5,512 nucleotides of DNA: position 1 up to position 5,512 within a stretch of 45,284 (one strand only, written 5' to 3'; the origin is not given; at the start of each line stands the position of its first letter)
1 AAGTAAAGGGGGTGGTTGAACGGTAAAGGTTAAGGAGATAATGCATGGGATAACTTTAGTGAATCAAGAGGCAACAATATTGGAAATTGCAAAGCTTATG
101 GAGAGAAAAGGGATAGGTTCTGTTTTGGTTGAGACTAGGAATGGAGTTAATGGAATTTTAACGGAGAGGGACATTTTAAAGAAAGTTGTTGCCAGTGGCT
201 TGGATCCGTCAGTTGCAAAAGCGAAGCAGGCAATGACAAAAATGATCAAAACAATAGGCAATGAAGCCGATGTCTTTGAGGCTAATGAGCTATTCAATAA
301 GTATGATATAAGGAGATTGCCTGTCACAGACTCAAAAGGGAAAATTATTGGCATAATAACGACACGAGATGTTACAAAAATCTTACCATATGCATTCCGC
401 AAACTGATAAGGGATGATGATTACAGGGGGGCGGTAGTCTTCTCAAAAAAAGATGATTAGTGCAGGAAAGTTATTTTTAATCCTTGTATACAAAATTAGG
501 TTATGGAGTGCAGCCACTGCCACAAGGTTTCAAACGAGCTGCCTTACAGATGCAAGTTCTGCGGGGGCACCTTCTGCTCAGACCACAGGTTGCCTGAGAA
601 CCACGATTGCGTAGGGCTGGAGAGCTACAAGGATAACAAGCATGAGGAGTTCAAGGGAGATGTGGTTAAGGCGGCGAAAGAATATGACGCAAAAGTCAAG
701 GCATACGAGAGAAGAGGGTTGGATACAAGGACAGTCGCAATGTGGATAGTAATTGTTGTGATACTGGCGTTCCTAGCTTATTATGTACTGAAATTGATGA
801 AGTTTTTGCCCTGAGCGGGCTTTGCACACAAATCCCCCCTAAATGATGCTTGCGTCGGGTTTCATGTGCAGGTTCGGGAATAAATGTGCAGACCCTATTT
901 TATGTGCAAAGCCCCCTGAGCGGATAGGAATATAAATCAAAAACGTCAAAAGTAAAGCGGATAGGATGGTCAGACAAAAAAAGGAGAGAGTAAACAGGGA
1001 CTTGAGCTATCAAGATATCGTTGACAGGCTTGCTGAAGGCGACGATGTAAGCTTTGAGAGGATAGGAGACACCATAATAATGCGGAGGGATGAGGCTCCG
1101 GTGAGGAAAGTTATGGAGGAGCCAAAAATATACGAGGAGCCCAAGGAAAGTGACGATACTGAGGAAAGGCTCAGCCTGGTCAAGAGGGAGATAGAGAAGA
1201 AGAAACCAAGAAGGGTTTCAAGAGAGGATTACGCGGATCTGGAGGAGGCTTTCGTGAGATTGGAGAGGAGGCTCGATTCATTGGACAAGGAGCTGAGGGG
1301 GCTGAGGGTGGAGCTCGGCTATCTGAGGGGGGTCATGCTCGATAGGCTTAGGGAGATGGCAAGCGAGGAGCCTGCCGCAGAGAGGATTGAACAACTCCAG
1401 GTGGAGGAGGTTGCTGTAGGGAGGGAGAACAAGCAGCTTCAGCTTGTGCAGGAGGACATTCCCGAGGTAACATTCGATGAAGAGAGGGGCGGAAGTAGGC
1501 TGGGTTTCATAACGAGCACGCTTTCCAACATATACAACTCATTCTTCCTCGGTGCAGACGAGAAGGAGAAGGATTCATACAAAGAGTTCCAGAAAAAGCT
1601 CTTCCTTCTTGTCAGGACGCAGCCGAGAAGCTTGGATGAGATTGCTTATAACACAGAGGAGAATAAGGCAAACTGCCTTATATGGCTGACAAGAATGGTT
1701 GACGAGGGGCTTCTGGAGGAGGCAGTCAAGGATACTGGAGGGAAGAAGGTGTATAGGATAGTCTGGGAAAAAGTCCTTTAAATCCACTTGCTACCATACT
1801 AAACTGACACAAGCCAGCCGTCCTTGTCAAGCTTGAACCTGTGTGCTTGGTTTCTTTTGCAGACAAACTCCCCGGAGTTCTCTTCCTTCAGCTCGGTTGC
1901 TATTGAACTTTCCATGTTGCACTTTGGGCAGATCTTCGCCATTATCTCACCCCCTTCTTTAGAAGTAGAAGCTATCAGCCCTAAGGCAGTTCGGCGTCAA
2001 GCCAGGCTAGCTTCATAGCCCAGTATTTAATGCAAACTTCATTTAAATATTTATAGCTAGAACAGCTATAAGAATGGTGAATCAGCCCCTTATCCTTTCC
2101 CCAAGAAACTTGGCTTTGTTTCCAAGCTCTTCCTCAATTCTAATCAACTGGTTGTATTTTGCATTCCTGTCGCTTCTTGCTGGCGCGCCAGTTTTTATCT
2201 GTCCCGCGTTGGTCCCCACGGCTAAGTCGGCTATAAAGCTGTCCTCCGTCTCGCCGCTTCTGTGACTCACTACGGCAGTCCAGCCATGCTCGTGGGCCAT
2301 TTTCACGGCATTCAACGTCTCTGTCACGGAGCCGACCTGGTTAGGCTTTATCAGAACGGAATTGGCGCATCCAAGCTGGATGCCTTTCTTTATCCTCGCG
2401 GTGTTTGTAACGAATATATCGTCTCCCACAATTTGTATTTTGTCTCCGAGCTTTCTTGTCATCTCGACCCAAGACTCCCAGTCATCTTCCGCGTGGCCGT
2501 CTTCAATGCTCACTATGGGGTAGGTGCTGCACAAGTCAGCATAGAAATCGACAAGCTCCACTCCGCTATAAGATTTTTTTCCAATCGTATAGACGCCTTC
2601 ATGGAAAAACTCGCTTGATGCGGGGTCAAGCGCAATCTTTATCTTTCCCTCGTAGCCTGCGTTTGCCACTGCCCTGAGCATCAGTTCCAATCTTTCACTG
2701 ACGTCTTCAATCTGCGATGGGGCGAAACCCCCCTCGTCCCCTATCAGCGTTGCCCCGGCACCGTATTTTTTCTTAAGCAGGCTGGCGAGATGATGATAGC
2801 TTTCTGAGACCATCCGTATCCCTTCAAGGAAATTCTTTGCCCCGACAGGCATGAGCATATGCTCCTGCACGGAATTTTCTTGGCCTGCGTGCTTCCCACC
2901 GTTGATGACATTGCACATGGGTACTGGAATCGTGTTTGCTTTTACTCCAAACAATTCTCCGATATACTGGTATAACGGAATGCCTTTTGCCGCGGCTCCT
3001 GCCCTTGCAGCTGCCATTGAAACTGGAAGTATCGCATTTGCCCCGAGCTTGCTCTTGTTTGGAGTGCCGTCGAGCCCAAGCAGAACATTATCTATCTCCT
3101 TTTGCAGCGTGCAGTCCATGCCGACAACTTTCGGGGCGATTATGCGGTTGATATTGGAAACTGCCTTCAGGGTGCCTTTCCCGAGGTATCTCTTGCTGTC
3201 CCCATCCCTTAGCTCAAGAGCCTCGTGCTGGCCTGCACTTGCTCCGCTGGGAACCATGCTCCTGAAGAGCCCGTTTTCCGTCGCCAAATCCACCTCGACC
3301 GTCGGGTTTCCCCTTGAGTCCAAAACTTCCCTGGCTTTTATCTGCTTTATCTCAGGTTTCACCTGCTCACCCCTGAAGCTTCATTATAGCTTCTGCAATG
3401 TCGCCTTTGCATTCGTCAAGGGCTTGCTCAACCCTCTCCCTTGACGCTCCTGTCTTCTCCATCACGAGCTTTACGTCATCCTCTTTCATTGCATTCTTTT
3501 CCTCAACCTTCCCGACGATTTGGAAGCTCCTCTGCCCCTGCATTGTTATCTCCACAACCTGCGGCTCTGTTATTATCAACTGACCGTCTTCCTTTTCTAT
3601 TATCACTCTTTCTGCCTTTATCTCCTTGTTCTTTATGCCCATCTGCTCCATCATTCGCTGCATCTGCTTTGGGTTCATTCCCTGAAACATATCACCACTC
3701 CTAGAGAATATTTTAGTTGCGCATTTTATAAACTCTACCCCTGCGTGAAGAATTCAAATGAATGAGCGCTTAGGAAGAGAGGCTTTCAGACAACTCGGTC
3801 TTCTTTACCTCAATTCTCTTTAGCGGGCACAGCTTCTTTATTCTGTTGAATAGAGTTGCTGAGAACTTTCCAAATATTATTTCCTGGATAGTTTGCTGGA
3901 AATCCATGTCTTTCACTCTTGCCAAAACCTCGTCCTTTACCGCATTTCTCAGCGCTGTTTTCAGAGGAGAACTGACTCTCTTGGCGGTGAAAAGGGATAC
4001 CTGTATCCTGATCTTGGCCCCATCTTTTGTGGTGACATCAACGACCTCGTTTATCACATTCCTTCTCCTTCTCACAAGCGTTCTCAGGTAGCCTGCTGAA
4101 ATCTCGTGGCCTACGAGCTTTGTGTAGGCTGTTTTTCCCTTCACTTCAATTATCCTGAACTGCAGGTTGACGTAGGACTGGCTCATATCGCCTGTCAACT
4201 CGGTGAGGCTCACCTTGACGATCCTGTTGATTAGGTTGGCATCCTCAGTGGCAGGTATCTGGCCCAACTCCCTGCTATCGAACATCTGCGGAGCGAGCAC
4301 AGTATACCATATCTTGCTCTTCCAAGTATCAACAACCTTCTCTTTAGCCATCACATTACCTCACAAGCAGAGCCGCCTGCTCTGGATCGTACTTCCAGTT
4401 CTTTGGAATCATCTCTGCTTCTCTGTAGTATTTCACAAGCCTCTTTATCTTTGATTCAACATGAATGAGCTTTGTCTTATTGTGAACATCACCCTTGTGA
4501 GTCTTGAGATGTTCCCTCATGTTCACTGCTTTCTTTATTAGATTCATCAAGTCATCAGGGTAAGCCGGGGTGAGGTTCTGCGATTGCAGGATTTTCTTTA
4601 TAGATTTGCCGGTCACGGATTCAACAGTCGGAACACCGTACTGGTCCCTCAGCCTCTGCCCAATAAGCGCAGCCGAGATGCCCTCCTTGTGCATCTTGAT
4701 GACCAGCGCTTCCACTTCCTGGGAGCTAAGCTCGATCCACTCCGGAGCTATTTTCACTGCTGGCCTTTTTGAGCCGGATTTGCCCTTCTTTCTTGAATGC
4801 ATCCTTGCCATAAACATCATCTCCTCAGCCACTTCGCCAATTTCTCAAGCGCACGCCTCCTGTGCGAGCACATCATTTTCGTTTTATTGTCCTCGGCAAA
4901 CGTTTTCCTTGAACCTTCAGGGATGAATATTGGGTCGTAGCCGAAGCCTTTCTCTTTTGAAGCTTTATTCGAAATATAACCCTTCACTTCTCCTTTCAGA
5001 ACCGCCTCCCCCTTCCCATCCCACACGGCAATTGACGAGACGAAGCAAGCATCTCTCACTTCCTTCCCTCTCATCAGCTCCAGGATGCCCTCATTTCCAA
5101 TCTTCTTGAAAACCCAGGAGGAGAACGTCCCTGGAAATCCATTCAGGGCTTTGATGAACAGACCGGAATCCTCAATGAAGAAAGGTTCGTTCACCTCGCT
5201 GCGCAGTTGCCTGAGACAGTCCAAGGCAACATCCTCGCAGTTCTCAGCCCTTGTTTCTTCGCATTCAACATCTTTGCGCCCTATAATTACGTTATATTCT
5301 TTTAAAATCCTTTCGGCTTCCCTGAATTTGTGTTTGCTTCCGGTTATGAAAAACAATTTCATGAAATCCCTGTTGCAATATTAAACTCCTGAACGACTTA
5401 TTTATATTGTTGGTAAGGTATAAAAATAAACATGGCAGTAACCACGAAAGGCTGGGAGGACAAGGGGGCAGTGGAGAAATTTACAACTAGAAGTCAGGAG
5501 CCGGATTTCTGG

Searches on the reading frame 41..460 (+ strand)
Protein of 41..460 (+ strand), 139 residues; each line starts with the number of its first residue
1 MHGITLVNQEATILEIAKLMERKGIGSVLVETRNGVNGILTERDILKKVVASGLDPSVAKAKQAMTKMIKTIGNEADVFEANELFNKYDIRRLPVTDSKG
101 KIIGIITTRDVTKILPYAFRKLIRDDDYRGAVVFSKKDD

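Call 11: search_protein_families(library=pfam, max_evalue=0.001, proteins=[window:41-460:+])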
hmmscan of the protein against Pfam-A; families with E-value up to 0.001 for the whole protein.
window:41-460:+ (139 aa): 1 family
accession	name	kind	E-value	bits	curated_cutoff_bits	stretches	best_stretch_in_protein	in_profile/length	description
PF00571.33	CBS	-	1.3e-23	83.5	24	2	62-115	2-55/57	CBS domain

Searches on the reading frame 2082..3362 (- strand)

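Call 10: search_protein_families(library=pfam, max_evalue=0.001, proteins=[window:2082-3362:-])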
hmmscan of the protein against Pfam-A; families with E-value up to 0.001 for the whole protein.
window:2082-3362:- (426 aa): 4 families
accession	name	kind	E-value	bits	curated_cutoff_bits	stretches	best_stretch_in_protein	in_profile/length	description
PF00113.28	Enolase_C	-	3.1e-122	408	21.5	1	144-424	3-292/296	Enolase, C-terminal TIM barrel domain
PF03952.21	Enolase_N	-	3.7e-58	195.8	35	1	5-134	1-131/131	Enolase, N-terminal domain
PF07476.17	MAAL_C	-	5.7e-06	26.1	27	1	300-388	131-220/249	Methylaspartate ammonia-lyase C-terminus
PF13378.12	MR_MLE_C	-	0.00015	22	29.4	1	279-367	68-154/219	Enolase C-terminal domain-like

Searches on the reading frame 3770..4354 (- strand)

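Call 10: search_protein_families(library=pfam, max_evalue=0.001, proteins=[window:3770-4354:-])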
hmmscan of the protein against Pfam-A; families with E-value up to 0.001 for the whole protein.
window:3770-4354:- (194 aa): 1 family
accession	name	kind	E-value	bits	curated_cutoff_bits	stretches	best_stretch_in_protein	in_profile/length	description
PF01015.23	Ribosomal_S3Ae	-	1.1e-57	195.2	29.3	1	3-189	2-188/191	Ribosomal S3Ae family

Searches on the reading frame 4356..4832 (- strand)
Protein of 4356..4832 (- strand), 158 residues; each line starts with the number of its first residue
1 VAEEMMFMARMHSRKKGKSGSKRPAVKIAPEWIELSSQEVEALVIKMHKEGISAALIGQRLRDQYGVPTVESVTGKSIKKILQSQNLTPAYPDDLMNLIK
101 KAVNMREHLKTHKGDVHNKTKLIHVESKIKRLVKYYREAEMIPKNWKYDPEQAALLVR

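Call 10: search_protein_families(library=pfam, max_evalue=0.001, proteins=[window:4356-4832:-])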
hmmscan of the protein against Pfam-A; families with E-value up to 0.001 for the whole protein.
window:4356-4832:- (158 aa): 2 families
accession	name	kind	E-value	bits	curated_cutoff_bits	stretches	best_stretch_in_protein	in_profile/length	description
PF08069.17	Ribosomal_S13_N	-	1.6e-24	86.1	25.4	1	8-67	1-60/60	Ribosomal S13/S15 N-terminal domain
PF00312.27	Ribosomal_S15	-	7.9e-16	58.4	31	1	79-155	6-80/81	Ribosomal protein S15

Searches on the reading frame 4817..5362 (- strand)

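Call 10: search_protein_families(library=pfam, max_evalue=0.001, proteins=[window:4817-5362:-])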
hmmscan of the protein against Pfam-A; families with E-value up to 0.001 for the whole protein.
window:4817-5362:- (181 aa): 1 family
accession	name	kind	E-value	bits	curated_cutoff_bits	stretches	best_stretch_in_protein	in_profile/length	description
PF01725.21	Ham1p_like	-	5.3e-44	150.8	22.5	1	3-178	1-186/186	Ham1 family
